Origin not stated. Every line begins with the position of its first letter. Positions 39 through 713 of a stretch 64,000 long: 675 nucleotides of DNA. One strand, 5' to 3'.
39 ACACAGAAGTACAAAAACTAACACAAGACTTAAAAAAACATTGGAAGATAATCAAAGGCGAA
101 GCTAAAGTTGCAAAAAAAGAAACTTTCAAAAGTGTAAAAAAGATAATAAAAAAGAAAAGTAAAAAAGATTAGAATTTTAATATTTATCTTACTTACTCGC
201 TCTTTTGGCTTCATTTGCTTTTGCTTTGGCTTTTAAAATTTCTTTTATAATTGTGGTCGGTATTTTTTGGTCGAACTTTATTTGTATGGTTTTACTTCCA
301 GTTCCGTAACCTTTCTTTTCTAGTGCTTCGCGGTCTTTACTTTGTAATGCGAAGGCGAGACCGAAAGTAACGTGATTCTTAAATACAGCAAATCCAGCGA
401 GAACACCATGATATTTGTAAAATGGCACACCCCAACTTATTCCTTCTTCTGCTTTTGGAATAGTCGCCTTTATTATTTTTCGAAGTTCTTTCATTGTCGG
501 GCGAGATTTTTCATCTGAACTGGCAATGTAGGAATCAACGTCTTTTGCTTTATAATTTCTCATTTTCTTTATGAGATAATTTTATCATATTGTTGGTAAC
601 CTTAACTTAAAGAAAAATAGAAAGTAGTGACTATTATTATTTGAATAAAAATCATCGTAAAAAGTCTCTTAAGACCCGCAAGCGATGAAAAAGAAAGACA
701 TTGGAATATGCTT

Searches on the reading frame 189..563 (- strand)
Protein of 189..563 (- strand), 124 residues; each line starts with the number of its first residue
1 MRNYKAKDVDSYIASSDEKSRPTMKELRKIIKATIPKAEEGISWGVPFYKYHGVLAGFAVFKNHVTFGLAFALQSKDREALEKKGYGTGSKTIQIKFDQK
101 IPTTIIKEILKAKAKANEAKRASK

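Call 70: search_protein_families(library=pfam, proteins=[window:189-563:-], max_evalue=0.001)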
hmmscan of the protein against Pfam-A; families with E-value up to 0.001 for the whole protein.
window:189-563:- (124 aa): 2 families
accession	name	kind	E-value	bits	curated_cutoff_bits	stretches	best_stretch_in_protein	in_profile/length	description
PF08818.16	DUF1801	-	3.8e-18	66.1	27.2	1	21-112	2-83/85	Domain of unknown function (DU1801)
PF18899.5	DUF5655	-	3.1e-08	34.1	24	1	9-105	1-98/109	Domain of unknown function (DUF5655)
